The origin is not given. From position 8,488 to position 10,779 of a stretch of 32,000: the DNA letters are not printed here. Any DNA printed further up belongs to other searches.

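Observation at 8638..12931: GNAT-ATP-grasp fusion + SET methyltransferase operon facing a GNAT-nitrilase fusion: candidate undescribed N-acetyl-peptide or protein-modification module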

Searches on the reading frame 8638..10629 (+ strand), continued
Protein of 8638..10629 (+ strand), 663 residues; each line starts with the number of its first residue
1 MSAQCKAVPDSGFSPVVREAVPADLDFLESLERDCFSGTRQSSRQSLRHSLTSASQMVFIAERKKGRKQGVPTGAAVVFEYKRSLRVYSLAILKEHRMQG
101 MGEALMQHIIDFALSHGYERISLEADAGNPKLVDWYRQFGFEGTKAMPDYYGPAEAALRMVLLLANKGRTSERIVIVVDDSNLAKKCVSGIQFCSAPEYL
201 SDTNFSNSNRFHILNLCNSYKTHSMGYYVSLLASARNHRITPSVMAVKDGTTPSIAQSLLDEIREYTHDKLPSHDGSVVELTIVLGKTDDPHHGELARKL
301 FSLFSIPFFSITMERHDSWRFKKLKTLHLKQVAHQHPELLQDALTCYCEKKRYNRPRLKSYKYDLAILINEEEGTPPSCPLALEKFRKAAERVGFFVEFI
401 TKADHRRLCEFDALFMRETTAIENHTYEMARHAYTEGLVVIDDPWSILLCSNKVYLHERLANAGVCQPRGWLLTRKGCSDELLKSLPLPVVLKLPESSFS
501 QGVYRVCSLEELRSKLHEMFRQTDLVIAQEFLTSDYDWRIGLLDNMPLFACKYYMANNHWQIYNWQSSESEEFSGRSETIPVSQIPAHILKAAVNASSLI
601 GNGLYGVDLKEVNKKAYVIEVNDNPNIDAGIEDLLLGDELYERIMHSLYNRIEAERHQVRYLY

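Call 10: find_homologous_proteins(query=window:8638-10629:+, max_evalue=1e-10)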
Query window:8638-10629:+ (663 aa): 2939 proteins with E <= 1e-10 among 8000 candidates; the best 120 are listed.
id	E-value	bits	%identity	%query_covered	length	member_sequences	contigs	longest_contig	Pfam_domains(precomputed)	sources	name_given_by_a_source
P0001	0.0e+0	1529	100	100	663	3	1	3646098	PF13673.14,PF14401.12,PF13508.14,PF08443.17,PF07478.19,PF00583.32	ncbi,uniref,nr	ncbi:GNAT family N-acetyltransferase [Pseudodesulfovibrio piezophilus]|uniref:GCN5-related N-acetylt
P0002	0.0e+0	1106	74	98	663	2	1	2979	PF13673.14,PF13480.14,PF14401.12,PF13508.14,PF08443.17,PF02655.20,PF00583.32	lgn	-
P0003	0.0e+0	1091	71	100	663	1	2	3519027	PF13673.14,PF14401.12,PF13508.14,PF08443.17,PF00583.32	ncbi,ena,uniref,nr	ncbi:GNAT family N-acetyltransferase [uncultured Pseudodesulfovibrio sp.]|uniref:GNAT family N-acety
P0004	0.0e+0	1085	70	100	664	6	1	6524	PF13673.14,PF14401.12,PF13508.14,PF08443.17,PF02655.20,PF07478.19,PF00583.32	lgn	-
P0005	0.0e+0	1079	71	98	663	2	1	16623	PF13673.14,PF14401.12,PF13508.14,PF02655.20,PF07478.19,PF00583.32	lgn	-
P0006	0.0e+0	1069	71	99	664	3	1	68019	PF13673.14,PF14401.12,PF13508.14,PF08443.17,PF02655.20,PF07478.19,PF00583.32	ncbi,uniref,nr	ncbi:GNAT family N-acetyltransferase [Pseudodesulfovibrio sp.]|uniref:GNAT family N-acetyltransferas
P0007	0.0e+0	1068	75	92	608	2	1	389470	PF13673.14,PF14401.12,PF13508.14,PF08443.17,PF07478.19,PF00583.32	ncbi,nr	ncbi:GNAT family N-acetyltransferase [Pseudodesulfovibrio sp. S3-i]|nr:GNAT family N-acetyltransfera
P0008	0.0e+0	1067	69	100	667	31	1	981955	PF13673.14,PF14401.12,PF13508.14,PF07478.19,PF00583.32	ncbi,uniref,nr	ncbi:Ribosomal protein S6--L-glutamate ligase [Pseudodesulfovibrio hydrargyri]|uniref:Ribosomal prot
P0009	0.0e+0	1064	71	97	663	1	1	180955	PF13673.14,PF14401.12,PF13508.14,PF08443.17,PF02655.20,PF07478.19,PF00583.32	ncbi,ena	-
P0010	0.0e+0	1063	71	97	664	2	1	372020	PF13673.14,PF14401.12,PF13508.14,PF08443.17,PF07478.19,PF00583.32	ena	-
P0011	0.0e+0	1055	70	98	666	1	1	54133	PF13673.14,PF14401.12,PF13508.14,PF08443.17,PF07478.19,PF00583.32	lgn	-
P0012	0.0e+0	1055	70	98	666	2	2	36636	PF13673.14,PF14401.12,PF13508.14,PF08443.17,PF07478.19,PF00583.32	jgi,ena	-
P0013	0.0e+0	1052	70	98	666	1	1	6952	PF13673.14,PF14401.12,PF13508.14,PF08443.17,PF07478.19,PF00583.32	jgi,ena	-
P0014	0.0e+0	1050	71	97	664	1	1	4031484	PF13673.14,PF14401.12,PF13508.14,PF08443.17,PF02655.20,PF07478.19,PF00583.32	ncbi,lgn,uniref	ncbi:GNAT family N-acetyltransferase [Pseudodesulfovibrio sp.]|uniref:GNAT family N-acetyltransferas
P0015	0.0e+0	1047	69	98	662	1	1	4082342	PF13673.14,PF14401.12,PF13508.14,PF08443.17,PF00583.32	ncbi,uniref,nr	ncbi:GNAT family N-acetyltransferase [Pseudodesulfovibrio sp. zrk46]|uniref:GNAT family N-acetyltran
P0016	0.0e+0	1046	68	98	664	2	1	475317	PF13673.14,PF14401.12,PF13508.14,PF08443.17,PF07478.19,PF00583.32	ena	-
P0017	0.0e+0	1046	68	100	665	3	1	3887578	PF13673.14,PF14401.12,PF13508.14,PF07478.19,PF00583.32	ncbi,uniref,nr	ncbi:GNAT family N-acetyltransferase [Pseudodesulfovibrio thermohalotolerans]|uniref:GNAT family N-a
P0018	0.0e+0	1043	70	97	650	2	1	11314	PF13673.14,PF14401.12,PF13508.14,PF08443.17,PF02655.20,PF07478.19,PF00583.32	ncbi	ncbi:MAG: GNAT family N-acetyltransferase [Pseudodesulfovibrio sp.]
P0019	0.0e+0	1043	70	97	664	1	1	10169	PF13673.14,PF14401.12,PF13508.14,PF08443.17,PF02655.20,PF07478.19,PF00583.32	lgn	-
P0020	0.0e+0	1042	70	97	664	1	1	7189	PF13673.14,PF13480.14,PF14401.12,PF13508.14,PF08443.17,PF02655.20,PF00583.32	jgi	-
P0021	0.0e+0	1039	68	98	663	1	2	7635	PF13673.14,PF14401.12,PF13508.14,PF08443.17,PF02655.20,PF00583.32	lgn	-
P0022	0.0e+0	1033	68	98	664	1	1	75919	PF13673.14,PF14401.12,PF13508.14,PF08443.17,PF02655.20,PF07478.19,PF00583.32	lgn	-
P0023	0.0e+0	1033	68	100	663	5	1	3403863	PF13673.14,PF14401.12,PF13508.14,PF08443.17,PF00583.32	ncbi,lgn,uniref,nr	ncbi:GNAT family N-acetyltransferase [Pseudodesulfovibrio portus]|uniref:GNAT family N-acetyltransfe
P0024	0.0e+0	1029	68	98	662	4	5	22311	PF13673.14,PF14401.12,PF13508.14,PF08443.17,PF00583.32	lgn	-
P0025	2.2e-293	992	65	100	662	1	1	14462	PF14401.12,PF07478.19,PF00583.32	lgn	-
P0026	2.5e-292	989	66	100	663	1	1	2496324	PF13673.14,PF14401.12,PF13508.14,PF07478.19,PF00583.32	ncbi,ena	-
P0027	3.4e-287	972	64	98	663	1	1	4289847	PF13673.14,PF14401.12,PF13508.14,PF07478.19,PF00583.32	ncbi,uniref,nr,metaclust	ncbi:GNAT family N-acetyltransferase [Maridesulfovibrio salexigens]|uniref:GCN5-related N-acetyltran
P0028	1.5e-284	963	63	100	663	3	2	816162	PF13673.14,PF14401.12,PF13508.14,PF08443.17,PF07478.19,PF00583.32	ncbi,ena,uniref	ncbi:GNAT family N-acetyltransferase [Maridesulfovibrio sp.]|uniref:GNAT family N-acetyltransferase 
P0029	1.9e-284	963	63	98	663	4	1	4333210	PF13673.14,PF14401.12,PF13508.14,PF08443.17,PF07478.19,PF00583.32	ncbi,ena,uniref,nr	ncbi:GNAT family N-acetyltransferase [Maridesulfovibrio sp.]|uniref:GNAT family N-acetyltransferase 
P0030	9.5e-284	961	69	90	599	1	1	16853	PF13673.14,PF14401.12,PF13508.14,PF08443.17,PF00583.32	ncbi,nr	ncbi:MAG: GNAT family N-acetyltransferase [Desulfovibrionaceae bacterium]|nr:GNAT family N-acetyltra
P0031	2.6e-282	956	64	99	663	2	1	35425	PF13673.14,PF14401.12,PF13508.14,PF08445.17,PF08443.17,PF02655.20,PF07478.19,PF00583.32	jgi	-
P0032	2.8e-282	956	62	100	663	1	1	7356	PF13673.14,PF14401.12,PF13508.14,PF08443.17,PF07478.19,PF00583.32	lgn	-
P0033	2.8e-282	956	63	100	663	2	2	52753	PF13673.14,PF14401.12,PF13508.14,PF08443.17,PF07478.19,PF00583.32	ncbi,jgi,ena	ncbi:MAG: GNAT family N-acetyltransferase [Kiritimatiellia bacterium]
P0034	3.9e-282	955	65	97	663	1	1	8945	PF13673.14,PF14401.12,PF13508.14,PF08443.17,PF02655.20,PF07478.19,PF00583.32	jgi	-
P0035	7.0e-281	951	62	98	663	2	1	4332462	PF13673.14,PF14401.12,PF13508.14,PF08443.17,PF07478.19,PF00583.32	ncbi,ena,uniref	ncbi:GNAT family N-acetyltransferase [Maridesulfovibrio sp.]|uniref:GNAT family N-acetyltransferase 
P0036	2.9e-276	936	64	97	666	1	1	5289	PF13673.14,PF14401.12,PF13508.14,PF08445.17,PF08443.17,PF02655.20,PF07478.19,PF00583.32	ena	-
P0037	1.4e-268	910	61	97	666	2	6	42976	PF13673.14,PF14401.12,PF13508.14,PF08443.17,PF02655.20,PF00583.32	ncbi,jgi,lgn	jgi:glutathione synthase/RimK-type ligase-like ATP-grasp enzyme/ribosomal protein S18 acetylase RimI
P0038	1.4e-268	910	62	97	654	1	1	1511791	PF13673.14,PF14401.12,PF13508.14,PF08443.17,PF02655.20,PF07478.19,PF00583.32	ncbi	-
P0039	1.7e-267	907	62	97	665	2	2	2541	PF13673.14,PF14401.12,PF13508.14,PF08445.17,PF08443.17,PF02655.20,PF00583.32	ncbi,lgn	-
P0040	5.2e-267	905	61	97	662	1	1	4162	PF14401.12,PF13508.14,PF08443.17,PF02655.20,PF07478.19,PF00583.32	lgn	-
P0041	2.6e-265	900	61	97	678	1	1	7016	PF13673.14,PF14401.12,PF13508.14,PF08443.17,PF00583.32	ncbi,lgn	-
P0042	1.5e-264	897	60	99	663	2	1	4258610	PF14401.12,PF08443.17,PF02655.20,PF07478.19,PF00583.32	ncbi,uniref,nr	ncbi:GNAT family N-acetyltransferase [Maridesulfovibrio sp.]|uniref:GNAT family N-acetyltransferase 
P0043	1.6e-264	897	59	98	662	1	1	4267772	PF14401.12,PF13508.14,PF08443.17,PF02655.20,PF07478.19,PF00583.32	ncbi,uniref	ncbi:GNAT family N-acetyltransferase [Maridesulfovibrio sp. FT414]|uniref:GNAT family N-acetyltransf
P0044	2.7e-260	883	59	99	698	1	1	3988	PF13673.14,PF14401.12,PF13508.14,PF08443.17,PF07478.19,PF00583.32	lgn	-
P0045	1.5e-259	881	60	98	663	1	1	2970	PF13673.14,PF14401.12,PF13508.14,PF08445.17,PF08443.17,PF00583.32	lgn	-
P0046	1.4e-258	877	60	99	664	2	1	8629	PF13673.14,PF14401.12,PF13508.14,PF08445.17,PF08443.17,PF00583.32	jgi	jgi:glutathione synthase/RimK-type ligase-like ATP-grasp enzyme/ribosomal protein S18 acetylase RimI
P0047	1.3e-257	874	69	83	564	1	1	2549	PF13673.14,PF14401.12,PF13508.14,PF07478.19,PF00583.32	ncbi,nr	ncbi:MAG TPA: GNAT family N-acetyltransferase, partial [Pseudodesulfovibrio sp.]|nr:GNAT family N-ac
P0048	1.5e-253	861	57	98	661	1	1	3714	PF13673.14,PF14401.12,PF13508.14,PF08443.17,PF07478.19,PF00583.32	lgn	-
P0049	1.2e-252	858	59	97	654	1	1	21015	PF13673.14,PF14401.12,PF13508.14,PF08443.17,PF07478.19,PF00583.32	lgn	-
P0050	4.8e-252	856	59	97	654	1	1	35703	PF14401.12,PF13508.14,PF08443.17,PF07478.19,PF00583.32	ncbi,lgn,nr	ncbi:MAG: GNAT family N-acetyltransferase [Desulfuromonadaceae bacterium]|nr:GNAT family N-acetyltra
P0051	2.0e-251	854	59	97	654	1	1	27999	PF13673.14,PF14401.12,PF13508.14,PF08443.17,PF07478.19,PF00583.32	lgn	-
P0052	2.2e-251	854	59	98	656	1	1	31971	PF13673.14,PF14401.12,PF13508.14,PF08443.17,PF07478.19,PF00583.32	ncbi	-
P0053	1.0e-250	851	58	99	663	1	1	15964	PF13673.14,PF14401.12,PF13508.14,PF08443.17,PF02655.20,PF07478.19,PF00583.32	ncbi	ncbi:MAG: GNAT family N-acetyltransferase [Kiritimatiellia bacterium]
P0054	4.1e-250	849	59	97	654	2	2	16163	PF13673.14,PF14401.12,PF13508.14,PF08443.17,PF00583.32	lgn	-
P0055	5.1e-250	849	58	97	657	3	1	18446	PF13673.14,PF14401.12,PF13508.14,PF08443.17,PF02655.20,PF07478.19,PF00583.32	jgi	jgi:glutathione synthase/RimK-type ligase-like ATP-grasp enzyme/ribosomal protein S18 acetylase RimI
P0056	7.4e-247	839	57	97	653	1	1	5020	PF13673.14,PF14401.12,PF13508.14,PF08443.17,PF02655.20,PF07478.19,PF00583.32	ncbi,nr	ncbi:MAG: GNAT family N-acetyltransferase [Deltaproteobacteria bacterium]|nr:GNAT family N-acetyltra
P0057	3.9e-246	836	59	95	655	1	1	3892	PF13673.14,PF14401.12,PF13508.14,PF08443.17,PF07478.19,PF00583.32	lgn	-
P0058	4.6e-246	836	54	100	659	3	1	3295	PF13673.14,PF14401.12,PF13508.14,PF08445.17,PF08443.17,PF07478.19,PF00583.32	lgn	-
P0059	3.3e-245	833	58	97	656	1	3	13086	PF13673.14,PF14401.12,PF13508.14,PF08443.17,PF07478.19,PF00583.32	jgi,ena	-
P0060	4.3e-245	833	57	97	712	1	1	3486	PF13673.14,PF14401.12,PF13508.14,PF08443.17,PF02655.20,PF07478.19,PF00583.32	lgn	-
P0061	5.5e-245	832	58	95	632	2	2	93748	PF13673.14,PF14401.12,PF13508.14,PF08443.17,PF07478.19,PF00583.32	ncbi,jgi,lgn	jgi:glutathione synthase/RimK-type ligase-like ATP-grasp enzyme/N-acetylglutamate synthase-like GNAT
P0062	6.5e-245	832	58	97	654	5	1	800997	PF14401.12,PF13508.14,PF08443.17,PF07478.19,PF00583.32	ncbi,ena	-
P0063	6.4e-244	829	57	97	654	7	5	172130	PF14401.12,PF13508.14,PF08443.17,PF07478.19,PF00583.32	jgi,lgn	jgi:glutathione synthase/RimK-type ligase-like ATP-grasp enzyme/ribosomal protein S18 acetylase RimI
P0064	2.1e-243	827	55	98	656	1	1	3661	PF13673.14,PF14401.12,PF13508.14,PF08445.17,PF08443.17,PF02655.20,PF07478.19,PF00583.32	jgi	jgi:glutathione synthase/RimK-type ligase-like ATP-grasp enzyme/ribosomal protein S18 acetylase RimI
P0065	3.4e-243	827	56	100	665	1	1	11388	PF13673.14,PF14401.12,PF13508.14,PF07478.19,PF00583.32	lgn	-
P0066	9.1e-241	819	56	98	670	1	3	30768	PF13673.14,PF14401.12,PF08443.17,PF00583.32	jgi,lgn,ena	-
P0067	1.4e-240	818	54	97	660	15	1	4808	PF13673.14,PF14401.12,PF13508.14,PF08443.17,PF02655.20,PF07478.19,PF00583.32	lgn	-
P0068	7.2e-240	816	55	97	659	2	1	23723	PF13673.14,PF14401.12,PF13508.14,PF08443.17,PF07478.19,PF00583.32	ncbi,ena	-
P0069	9.8e-240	815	55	97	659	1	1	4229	PF13673.14,PF14401.12,PF13508.14,PF08443.17,PF02655.20,PF07478.19,PF00583.32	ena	-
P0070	3.6e-239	813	55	97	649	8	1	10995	PF13673.14,PF14401.12,PF13508.14,PF08445.17,PF08443.17,PF07478.19,PF00583.32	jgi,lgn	jgi:glutathione synthase/RimK-type ligase-like ATP-grasp enzyme/ribosomal protein S18 acetylase RimI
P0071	4.4e-239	813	56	98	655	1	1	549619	PF13673.14,PF14401.12,PF13508.14,PF08443.17,PF07478.19,PF00583.32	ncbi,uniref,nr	ncbi:GNAT family N-acetyltransferase [Coraliomargarita parva]|uniref:GNAT family N-acetyltransferase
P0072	2.2e-238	811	56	99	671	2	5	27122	PF13673.14,PF14401.12,PF13508.14,PF08443.17,PF07478.19,PF00583.32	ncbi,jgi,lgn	jgi:glutathione synthase/RimK-type ligase-like ATP-grasp enzyme/ribosomal protein S18 acetylase RimI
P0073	2.7e-238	810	55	97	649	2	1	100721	PF13673.14,PF14401.12,PF13508.14,PF08443.17,PF02655.20,PF07478.19,PF00583.32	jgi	jgi:glutathione synthase/RimK-type ligase-like ATP-grasp enzyme/ribosomal protein S18 acetylase RimI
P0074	1.0e-237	808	55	97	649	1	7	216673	PF13673.14,PF14401.12,PF13508.14,PF08445.17,PF08443.17,PF07478.19,PF00583.32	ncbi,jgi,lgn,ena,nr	ncbi:MAG: GNAT family N-acetyltransferase [Desulforegulaceae bacterium]|nr:GNAT family N-acetyltrans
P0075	5.7e-237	806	57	98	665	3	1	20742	PF13673.14,PF14401.12,PF13508.14,PF08443.17,PF02655.20,PF07478.19,PF00583.32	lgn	-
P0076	7.0e-237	806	57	97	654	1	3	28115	PF13673.14,PF14401.12,PF13508.14,PF08443.17,PF02655.20,PF07478.19,PF00583.32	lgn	-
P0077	9.4e-236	802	54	97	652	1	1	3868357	PF13673.14,PF14401.12,PF13508.14,PF08443.17,PF07478.19,PF00583.32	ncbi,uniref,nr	ncbi:carbamoyl phosphate synthase-like protein [Limihaloglobus sulfuriphilus]|uniref:Carbamoyl phosp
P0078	1.1e-234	798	54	97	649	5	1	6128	PF13673.14,PF14401.12,PF13508.14,PF08443.17,PF07478.19,PF00583.32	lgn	-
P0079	1.1e-232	792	57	95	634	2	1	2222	PF13673.14,PF14401.12,PF13508.14,PF08443.17,PF07478.19,PF00583.32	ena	-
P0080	3.6e-229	780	54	98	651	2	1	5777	PF13673.14,PF14401.12,PF13508.14,PF08443.17,PF07478.19,PF00583.32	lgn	-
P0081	1.1e-228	779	56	97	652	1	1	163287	PF13673.14,PF14401.12,PF13508.14,PF08443.17,PF02655.20,PF07478.19,PF00583.32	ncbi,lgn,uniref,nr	ncbi:Glutathione synthase/RimK-type ligase, ATP-grasp superfamily [Rubritalea squalenifaciens DSM 18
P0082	4.5e-227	773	55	97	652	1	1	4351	PF13673.14,PF13480.14,PF14401.12,PF13508.14,PF08443.17,PF07478.19,PF00583.32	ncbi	-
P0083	1.1e-226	772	53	97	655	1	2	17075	PF13673.14,PF14401.12,PF13508.14,PF08443.17,PF00583.32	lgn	-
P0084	1.9e-226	771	55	97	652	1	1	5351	PF13673.14,PF13480.14,PF14401.12,PF13508.14,PF08445.17,PF08443.17,PF13527.14,PF07478.19,PF00583.32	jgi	jgi:glutathione synthase/RimK-type ligase-like ATP-grasp enzyme/ribosomal protein S18 acetylase RimI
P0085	2.4e-225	768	52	98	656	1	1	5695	PF13673.14,PF14401.12,PF13508.14,PF08443.17,PF02655.20,PF07478.19,PF00583.32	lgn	-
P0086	5.3e-224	763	54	97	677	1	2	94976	PF13673.14,PF14401.12,PF13508.14,PF08443.17,PF07478.19,PF00583.32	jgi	jgi:glutathione synthase/RimK-type ligase-like ATP-grasp enzyme/ribosomal protein S18 acetylase RimI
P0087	7.4e-223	759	55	93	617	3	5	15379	PF14401.12,PF13508.14,PF08443.17,PF07478.19,PF00583.32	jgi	jgi:glutathione synthase/RimK-type ligase-like ATP-grasp enzyme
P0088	2.0e-221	755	54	97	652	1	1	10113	PF13673.14,PF13480.14,PF14401.12,PF13508.14,PF00583.32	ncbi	-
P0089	2.9e-220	751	53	97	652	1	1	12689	PF13673.14,PF13480.14,PF14401.12,PF13508.14,PF00583.32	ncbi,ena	-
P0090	3.5e-219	747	52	97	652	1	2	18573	PF13673.14,PF14401.12,PF13508.14,PF08443.17,PF07478.19,PF00583.32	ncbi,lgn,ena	-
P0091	3.5e-218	744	51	98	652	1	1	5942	PF13673.14,PF14401.12,PF13508.14,PF08443.17,PF02655.20,PF07478.19,PF00583.32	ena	-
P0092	4.7e-218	743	53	97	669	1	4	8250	PF13673.14,PF14401.12,PF13508.14,PF08443.17,PF07478.19,PF00583.32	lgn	-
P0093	7.6e-218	743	51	97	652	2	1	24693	PF13673.14,PF14401.12,PF13508.14,PF08443.17,PF02655.20,PF07478.19,PF00583.32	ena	-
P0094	2.4e-216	738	61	82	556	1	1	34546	PF14401.12,PF08443.17,PF07478.19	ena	-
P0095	5.7e-213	727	51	97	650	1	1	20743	PF13673.14,PF14401.12,PF13508.14,PF08443.17,PF07478.19,PF00583.32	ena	-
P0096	1.3e-207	709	54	89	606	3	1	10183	PF13673.14,PF14401.12,PF13508.14,PF08443.17,PF00583.32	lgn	-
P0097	1.5e-202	692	49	97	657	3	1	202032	PF13673.14,PF14401.12,PF13508.14,PF08443.17,PF02655.20,PF07478.19,PF00583.32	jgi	-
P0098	2.1e-200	685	48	97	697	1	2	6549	PF13673.14,PF14401.12,PF13508.14,PF08443.17,PF07478.19,PF00583.32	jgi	jgi:glutathione synthase/RimK-type ligase-like ATP-grasp enzyme/ribosomal protein S18 acetylase RimI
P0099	2.5e-200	685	49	97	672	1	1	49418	PF13673.14,PF14401.12,PF13508.14,PF08443.17,PF07478.19,PF00583.32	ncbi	-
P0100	2.2e-198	678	49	97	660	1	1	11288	PF13673.14,PF14401.12,PF13508.14,PF08443.17,PF02655.20,PF07478.19,PF00583.32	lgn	-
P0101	6.5e-198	677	47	96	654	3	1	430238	PF13673.14,PF13302.14,PF14401.12,PF13508.14,PF08445.17,PF08443.17,PF02655.20,PF07478.19,PF00583.32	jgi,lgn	-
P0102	3.9e-197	674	60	75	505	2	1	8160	PF14401.12,PF08443.17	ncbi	ncbi:MAG: RimK family protein, partial [Opitutales bacterium]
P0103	2.0e-196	672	48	97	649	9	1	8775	PF13673.14,PF14401.12,PF13508.14,PF08443.17,PF02655.20,PF00583.32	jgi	-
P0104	2.5e-196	672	49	97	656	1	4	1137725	PF13673.14,PF14401.12,PF13508.14,PF08443.17,PF02655.20,PF07478.19,PF00583.32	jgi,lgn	jgi:glutathione synthase/RimK-type ligase-like ATP-grasp enzyme/ribosomal protein S18 acetylase RimI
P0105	1.6e-195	669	46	97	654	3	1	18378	PF14401.12,PF13508.14,PF08443.17,PF02655.20,PF07478.19,PF00583.32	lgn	-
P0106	1.3e-194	666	47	97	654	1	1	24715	PF14401.12,PF13508.14,PF08443.17,PF02655.20,PF07478.19,PF00583.32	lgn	-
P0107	5.4e-194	664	47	97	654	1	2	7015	PF14401.12,PF13508.14,PF08443.17,PF02655.20,PF07478.19,PF00583.32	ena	-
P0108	1.2e-193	663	48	97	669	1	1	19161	PF13673.14,PF14401.12,PF13508.14,PF08443.17,PF02655.20,PF07478.19,PF00583.32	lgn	-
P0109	1.4e-193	663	46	97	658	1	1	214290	PF13673.14,PF14401.12,PF13508.14,PF08443.17,PF02655.20,PF07478.19,PF00583.32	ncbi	ncbi:MAG: GNAT family N-acetyltransferase [Bacteroidales bacterium]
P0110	1.7e-193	662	46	98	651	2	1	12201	PF13673.14,PF13420.14,PF14401.12,PF13508.14,PF08443.17,PF02655.20,PF07478.19,PF00583.32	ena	-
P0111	1.9e-193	662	47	98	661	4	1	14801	PF13673.14,PF14401.12,PF13508.14,PF08443.17,PF02655.20,PF07478.19,PF00583.32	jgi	jgi:glutathione synthase/RimK-type ligase-like ATP-grasp enzyme/ribosomal protein S18 acetylase RimI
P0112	3.2e-193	661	47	97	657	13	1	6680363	PF13673.14,PF13302.14,PF14401.12,PF13508.14,PF08445.17,PF08443.17,PF07478.19,PF00583.32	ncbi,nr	ncbi:GNAT family N-acetyltransferase [Rubinisphaera italica]|nr:GNAT family N-acetyltransferase [Rub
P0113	3.8e-193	661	47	97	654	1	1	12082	PF13673.14,PF14401.12,PF13508.14,PF08443.17,PF02655.20,PF07478.19,PF00583.32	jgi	jgi:glutathione synthase/RimK-type ligase-like ATP-grasp enzyme/ribosomal protein S18 acetylase RimI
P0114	5.0e-193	661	47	98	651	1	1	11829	PF13673.14,PF13420.14,PF14401.12,PF13508.14,PF08443.17,PF02655.20,PF07478.19,PF00583.32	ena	-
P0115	5.4e-193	661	46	97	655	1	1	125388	PF13673.14,PF14401.12,PF13508.14,PF08443.17,PF02655.20,PF07478.19,PF00583.32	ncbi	-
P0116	6.3e-193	660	46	97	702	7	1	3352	PF13673.14,PF14401.12,PF13508.14,PF08443.17,PF07478.19,PF00583.32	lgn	-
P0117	7.6e-193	660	46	97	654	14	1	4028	PF14401.12,PF13508.14,PF08443.17,PF02655.20,PF07478.19,PF00583.32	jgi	jgi:glutathione synthase/RimK-type ligase-like ATP-grasp enzyme/ribosomal protein S18 acetylase RimI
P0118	8.5e-193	660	45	97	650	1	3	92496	PF13673.14,PF14401.12,PF13508.14,PF08443.17,PF00583.32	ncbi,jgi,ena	jgi:glutathione synthase/RimK-type ligase-like ATP-grasp enzyme/ribosomal protein S18 acetylase RimI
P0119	1.3e-192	659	47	98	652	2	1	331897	PF13673.14,PF14401.12,PF13508.14,PF08443.17,PF02655.20,PF07478.19,PF00583.32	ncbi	-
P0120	1.4e-192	659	47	98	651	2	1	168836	PF13673.14,PF14401.12,PF13508.14,PF08443.17,PF02655.20,PF07478.19,PF00583.32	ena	-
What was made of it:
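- On RLAN-containing RimK-like ATP-grasp proteins (Pfam PF14401): The same architecture is seen in nearly all of the 120 listed homologues (call 10).
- Closest known: RLAN-containing RimK-like ATP-grasp proteins. Same: The GNAT + RLAN + ATP-grasp architecture is shared by nearly all of the 120 listed homologues (call 10).
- Family size and stand-alone habit: more than 2939 hits (call 10).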
